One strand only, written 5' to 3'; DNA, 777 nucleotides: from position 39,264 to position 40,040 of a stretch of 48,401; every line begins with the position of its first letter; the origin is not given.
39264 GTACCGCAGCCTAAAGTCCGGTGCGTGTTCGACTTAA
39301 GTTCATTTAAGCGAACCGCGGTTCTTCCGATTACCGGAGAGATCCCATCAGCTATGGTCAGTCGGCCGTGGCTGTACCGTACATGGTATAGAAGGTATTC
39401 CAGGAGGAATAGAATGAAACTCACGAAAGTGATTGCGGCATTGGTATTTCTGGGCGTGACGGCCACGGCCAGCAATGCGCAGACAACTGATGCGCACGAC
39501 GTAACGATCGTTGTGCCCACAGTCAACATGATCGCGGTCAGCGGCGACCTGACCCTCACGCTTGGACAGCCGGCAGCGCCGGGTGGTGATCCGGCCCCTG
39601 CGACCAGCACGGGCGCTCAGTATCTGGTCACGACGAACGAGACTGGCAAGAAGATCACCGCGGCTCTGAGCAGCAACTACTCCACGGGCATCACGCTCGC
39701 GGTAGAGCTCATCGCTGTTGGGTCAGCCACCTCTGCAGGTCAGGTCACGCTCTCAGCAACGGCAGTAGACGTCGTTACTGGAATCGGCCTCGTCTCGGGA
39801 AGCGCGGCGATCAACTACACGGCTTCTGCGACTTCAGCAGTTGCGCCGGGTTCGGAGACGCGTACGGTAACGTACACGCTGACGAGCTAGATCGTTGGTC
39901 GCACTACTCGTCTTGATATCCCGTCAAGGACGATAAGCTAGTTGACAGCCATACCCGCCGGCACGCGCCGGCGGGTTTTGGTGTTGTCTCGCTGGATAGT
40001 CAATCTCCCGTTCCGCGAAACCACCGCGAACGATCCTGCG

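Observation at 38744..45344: Candidate archaic (sigma/SCPU-DUF4402-type) chaperone-usher-like surface fibre locus with an atypical giant LysM-bearing outer-membrane component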

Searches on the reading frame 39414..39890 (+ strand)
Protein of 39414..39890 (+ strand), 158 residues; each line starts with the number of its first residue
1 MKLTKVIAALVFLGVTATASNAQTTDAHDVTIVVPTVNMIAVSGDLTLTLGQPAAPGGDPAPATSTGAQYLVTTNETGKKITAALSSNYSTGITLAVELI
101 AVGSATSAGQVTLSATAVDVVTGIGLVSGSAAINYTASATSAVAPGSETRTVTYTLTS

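Call 3: search_protein_families(library=pfam, proteins=[window:39414-39890:+], max_evalue=1)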
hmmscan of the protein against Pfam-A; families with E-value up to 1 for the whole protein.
window:39414-39890:+ (158 aa): 0 families

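Call 4: search_protein_families(library=ncbifam, proteins=[window:39414-39890:+], max_evalue=1)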
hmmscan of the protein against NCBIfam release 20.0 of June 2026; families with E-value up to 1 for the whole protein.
window:39414-39890:+ (158 aa): 0 families

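Call 7: find_homologous_proteins(query=window:39414-39890:+, max_evalue=0.001)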
Query window:39414-39890:+ (158 aa): 68 proteins with E <= 0.001 among 1419 candidates.
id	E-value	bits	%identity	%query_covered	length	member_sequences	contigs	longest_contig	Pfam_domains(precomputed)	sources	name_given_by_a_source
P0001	1.5e-83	295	100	100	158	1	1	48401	-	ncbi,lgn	-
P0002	2.4e-56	207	73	100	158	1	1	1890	-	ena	-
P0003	2.0e-52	195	70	99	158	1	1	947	-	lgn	-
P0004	3.0e-52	194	71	100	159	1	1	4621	-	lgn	-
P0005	4.3e-51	190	72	100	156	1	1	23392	-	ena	-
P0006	3.1e-50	188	68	100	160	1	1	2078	-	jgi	jgi:hypothetical protein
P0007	3.2e-50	187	68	100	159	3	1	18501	-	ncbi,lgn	-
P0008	6.1e-34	135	57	100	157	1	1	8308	-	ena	-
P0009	1.1e-28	118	51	100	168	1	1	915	-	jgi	jgi:hypothetical protein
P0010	2.3e-28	117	51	100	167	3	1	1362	-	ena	-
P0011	1.6e-27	114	52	100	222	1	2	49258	-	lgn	-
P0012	1.7e-21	95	46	98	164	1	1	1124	-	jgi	jgi:hypothetical protein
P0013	2.3e-20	91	45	82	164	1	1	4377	-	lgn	-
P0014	2.4e-20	91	42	99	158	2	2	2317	-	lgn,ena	-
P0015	2.5e-20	91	49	85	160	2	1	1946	-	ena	-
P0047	8.7e-14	70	43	100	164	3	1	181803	-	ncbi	ncbi:MAG: hypothetical protein ABJF88_07670 [Rhodothermales bacterium]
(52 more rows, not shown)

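Call 15: search_solved_structures(query=A1, max_evalue=10, show_alignments=2)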
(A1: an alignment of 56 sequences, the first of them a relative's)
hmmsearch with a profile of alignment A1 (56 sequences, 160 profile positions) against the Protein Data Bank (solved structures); distinct sequences matched with E-value up to 10: 4.
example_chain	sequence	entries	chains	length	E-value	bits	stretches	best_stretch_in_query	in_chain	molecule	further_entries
9luk_H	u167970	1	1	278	0.24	14.6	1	99-138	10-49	Heavy chain fragment (Fd) of anti-osteocalcin antibody KTM219 with N-terminal HiBiT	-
4l8h_A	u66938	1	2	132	0.64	13.2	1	42-110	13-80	Coat protein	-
3voq_A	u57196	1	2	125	0.64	13.2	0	25-69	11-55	Target of rapamycin complex 2 subunit MAPKAP1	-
9sje_E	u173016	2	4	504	7.3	9.7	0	45-104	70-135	BT3088 (SGBPdex)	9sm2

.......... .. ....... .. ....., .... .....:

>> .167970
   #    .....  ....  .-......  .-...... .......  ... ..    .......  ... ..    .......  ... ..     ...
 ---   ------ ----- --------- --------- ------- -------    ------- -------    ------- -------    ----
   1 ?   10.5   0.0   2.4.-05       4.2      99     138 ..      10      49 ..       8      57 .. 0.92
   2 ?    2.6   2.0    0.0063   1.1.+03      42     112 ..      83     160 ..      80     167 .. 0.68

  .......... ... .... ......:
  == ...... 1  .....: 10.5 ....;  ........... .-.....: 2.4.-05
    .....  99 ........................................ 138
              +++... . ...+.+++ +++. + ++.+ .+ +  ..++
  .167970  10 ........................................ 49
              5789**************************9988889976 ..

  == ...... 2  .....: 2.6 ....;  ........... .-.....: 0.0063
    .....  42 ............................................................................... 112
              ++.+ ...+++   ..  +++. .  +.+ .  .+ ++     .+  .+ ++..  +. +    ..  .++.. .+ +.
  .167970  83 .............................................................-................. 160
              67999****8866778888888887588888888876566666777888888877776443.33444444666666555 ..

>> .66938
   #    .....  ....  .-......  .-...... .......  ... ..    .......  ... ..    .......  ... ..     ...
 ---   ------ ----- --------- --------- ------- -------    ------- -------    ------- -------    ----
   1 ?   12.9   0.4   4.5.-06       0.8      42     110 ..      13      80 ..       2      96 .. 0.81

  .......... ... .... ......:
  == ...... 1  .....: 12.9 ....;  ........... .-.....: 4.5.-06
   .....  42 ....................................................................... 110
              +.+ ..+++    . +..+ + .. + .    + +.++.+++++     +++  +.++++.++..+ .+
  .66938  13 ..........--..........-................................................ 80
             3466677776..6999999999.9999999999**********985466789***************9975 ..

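Call 19: predict_structure(alignment_id=A1)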
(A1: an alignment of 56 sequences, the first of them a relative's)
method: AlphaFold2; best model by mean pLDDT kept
length: 158 residues; sequences in the alignment: 56
mean_pLDDT: 91.0   pTM: 0.76
mean pLDDT of the five models: 91.0, 90.4, 90.3, 89.2, 89.2
residues with pLDDT >= 90: 131; 70-90: 4; 50-70: 20; < 50: 3
segments of 3 or more residues with pLDDT < 50: 1-3
pLDDT, mean of each block of 10 residues (from residue 1): 53 59 78 96 97 97 97 98 98 98 97 98 98 98 97 97
secondary structure, 60 per line:
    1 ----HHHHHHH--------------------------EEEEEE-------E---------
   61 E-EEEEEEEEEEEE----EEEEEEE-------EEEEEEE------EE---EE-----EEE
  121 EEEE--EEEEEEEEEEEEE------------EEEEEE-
elements in order: H5-11 E38-43 E63-74 E79-85 E93-99 E118-124 E127-139 E152-157
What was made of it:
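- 39414..39890 (+): S1, the candidate major fibre subunit. It has a signal peptide, a roughly 15-residue N-terminal extension (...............) that is the candidate donor strand, and a pilin-like Ig core ending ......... AF2 model pLDDT 91 (call 19).
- The AF2 model has pLDDT 91 (call 19). In the monomer model the conserved LTLTL segment (aa 45-50) and the N-terminal extension are confident but form no beta-ladder (call 19).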

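Call 72: fold_search(model_id=the predicted structure, library=pdb)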
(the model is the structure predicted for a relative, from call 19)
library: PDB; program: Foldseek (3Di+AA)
matches with E <= 10: 1201; with E <= 0.001: 0
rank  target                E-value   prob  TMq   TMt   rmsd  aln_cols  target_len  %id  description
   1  9h8b_A0               2.8e-03  1.00  0.44  0.46   8.0       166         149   13  Ex vivo cannulae fiber structure of Pyrodictium abyssi (released 2024-12-18)
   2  8psv_A                7.2e-03  0.99  0.39  0.39  15.2       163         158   20  2.7 A cryo-EM structure of in vitro assembled type 1 pilus rod (released 2024-04-10)
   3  4y2n_C                7.6e-03  0.99  0.38  0.40  13.3       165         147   16  Structure of CFA/I pili major subunit CfaB trimer (released 2016-08-10)
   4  9fxa_K                7.6e-03  0.99  0.39  0.39  12.6       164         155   16  Cryo-EM structure of the type 1 pilus rod as part of the FimI-bound usher complex (FimDHGFAnIC - body 1) (released 2025-06-04)
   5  5oh0_A                8.8e-03  0.99  0.41  0.41  16.6       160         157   20  The Cryo-Electron Microscopy Structure of the Type 1 Chaperone-Usher Pilus Rod (released 2017-11-22)
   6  9iug_A                1.1e-02  1.00  0.42  0.42  12.7       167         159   15  Cryo-EM structure of the type I pilus from enterotoxigenic Escherichia coli (released 2025-05-28)
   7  9ifr                  1.4e-02  1.00  0.40  0.48   5.1       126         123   15  CLIPPER domain from the Gram-negative fibrillar adhesin "B9T28_05395 (released 2025-11-26)
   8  9bab                  1.4e-02  1.00  0.43  0.45   6.6       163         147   10  Cryo-EM of Hyper2 tube, ~27 nm diameter (released 2025-04-09)
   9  9fx0_A                2.0e-02  0.99  0.40  0.40  14.5       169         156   15  Cryo-EM structure of the type 1 pilus tip-to-rod transition (released 2025-06-04)
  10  7ehg_E                2.1e-02  0.35  0.19  0.21  15.8       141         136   16  Crystal Structure of MiXBM (released 2022-03-30)
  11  5flu_A                2.4e-02  0.99  0.42  0.41  12.5       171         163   14  Structure of a Chaperone-Usher pilus reveals the molecular basis of rod uncoilin (released 2016-01-13)
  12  4dwh_B                2.6e-02  0.99  0.41  0.46   5.2       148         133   12  Structure of the major type 1 pilus subunit FIMA bound to the FIMC (2.5 A resolution) (released 2012-05-30)
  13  8wc1                  2.6e-02  0.47  0.22  0.23  15.4       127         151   16  A carbohydrate binding domain of a putative pectate lyase (released 2024-09-18)
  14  7ehg_F                2.8e-02  0.30  0.19  0.21  15.6       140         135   16  Crystal Structure of MiXBM (released 2022-03-30)
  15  1ze3_H                3.1e-02  0.94  0.36  0.43   6.9       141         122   16  Crystal Structure of the Ternary Complex of FIMD (N-Terminal Domain) with FIMC and the Pilin Domain of FIMH (released 2005-06-14)
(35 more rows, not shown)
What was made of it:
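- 39414..39890 (+): Foldseek top hits are CanX, the FimA rod and the CfaB trimer (call 72).
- Foldseek independently ranks subunits of donor-strand filaments first, with probabilities 0.99-1.0 (call 72).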

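Call 74: list_cluster_members(proteins=[P0001, P0069, P0106, P0097, P0047])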
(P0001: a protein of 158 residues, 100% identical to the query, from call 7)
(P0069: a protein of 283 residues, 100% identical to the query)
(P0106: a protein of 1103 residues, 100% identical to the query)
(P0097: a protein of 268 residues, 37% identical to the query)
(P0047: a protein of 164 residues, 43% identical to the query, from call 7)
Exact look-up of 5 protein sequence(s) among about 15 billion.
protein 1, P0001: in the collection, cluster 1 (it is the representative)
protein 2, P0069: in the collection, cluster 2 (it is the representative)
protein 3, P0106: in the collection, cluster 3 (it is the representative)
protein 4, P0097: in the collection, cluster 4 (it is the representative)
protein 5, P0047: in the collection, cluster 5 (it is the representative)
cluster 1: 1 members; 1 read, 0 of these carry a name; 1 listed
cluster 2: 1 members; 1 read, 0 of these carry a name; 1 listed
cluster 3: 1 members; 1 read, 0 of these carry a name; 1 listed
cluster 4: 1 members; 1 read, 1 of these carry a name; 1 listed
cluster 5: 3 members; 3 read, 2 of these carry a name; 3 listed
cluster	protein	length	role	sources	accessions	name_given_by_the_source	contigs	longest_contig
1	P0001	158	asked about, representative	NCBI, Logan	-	-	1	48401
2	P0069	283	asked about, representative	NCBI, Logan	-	-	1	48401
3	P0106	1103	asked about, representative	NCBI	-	-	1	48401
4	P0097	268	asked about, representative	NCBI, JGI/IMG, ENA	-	P pilus assembly chaperone PapD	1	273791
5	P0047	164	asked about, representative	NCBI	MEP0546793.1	MAG: hypothetical protein ABJF88_07670 [Rhodothermales bacterium]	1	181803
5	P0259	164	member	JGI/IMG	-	hypothetical protein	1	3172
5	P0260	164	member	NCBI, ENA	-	-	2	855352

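Call 75: search_protein_families(library=pfam, alignment_id=A1, max_evalue=10)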
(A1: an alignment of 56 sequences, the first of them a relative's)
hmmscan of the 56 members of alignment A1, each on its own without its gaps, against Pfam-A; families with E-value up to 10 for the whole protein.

A. member 1, P0001 (158 aa): 0 families

B. families by the number of members that match (of 56 scanned): 45 families (the first 25 are shown)
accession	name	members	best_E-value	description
PF13753.12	SWM_repeat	4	0.053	Putative flagellar system-associated repeat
PF24606.1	CEMIP_beta-hel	2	0.017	CEMIP beta-helix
PF00676.26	E1_dh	2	0.017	Dehydrogenase E1 component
PF14492.12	EFG_III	2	0.11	Elongation Factor G, domain III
PF09137.17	Glucodextran_N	2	0.81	Glucodextranase, domain N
PF09898.14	DUF2125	1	0.007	Uncharacterized protein conserved in bacteria (DUF2125)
PF16729.10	DUF5067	1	0.011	Domain of unknown function (DUF5067)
PF23865.1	DUF7223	1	0.012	Domain of unknown function (DUF7223)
PF11632.14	LcnG-beta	1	0.013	Lactococcin G-beta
PF20611.3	DUF6801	1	0.019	Family of unknown function (DUF6801)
PF00041.27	fn3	1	0.026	Fibronectin type III domain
PF11614.14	FixG_C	1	0.032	IG-like fold at C-terminal of FixG, putative oxidoreductase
PF21876.2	STIV_turret_2nd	1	0.041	C381 turret protein 2nd galactose-binding domain-like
PF06764.17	DUF1223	1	0.08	Protein of unknown function (DUF1223)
PF13786.12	DUF4179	1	0.092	Domain of unknown function (DUF4179)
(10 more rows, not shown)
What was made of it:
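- Closest known: Archaic. Different: 0 of 56 S members hit SCPU or DUF4402 (call 75).
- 0 of 56 S members hit Fimbrial, SCPU or DUF4402 (call 75).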
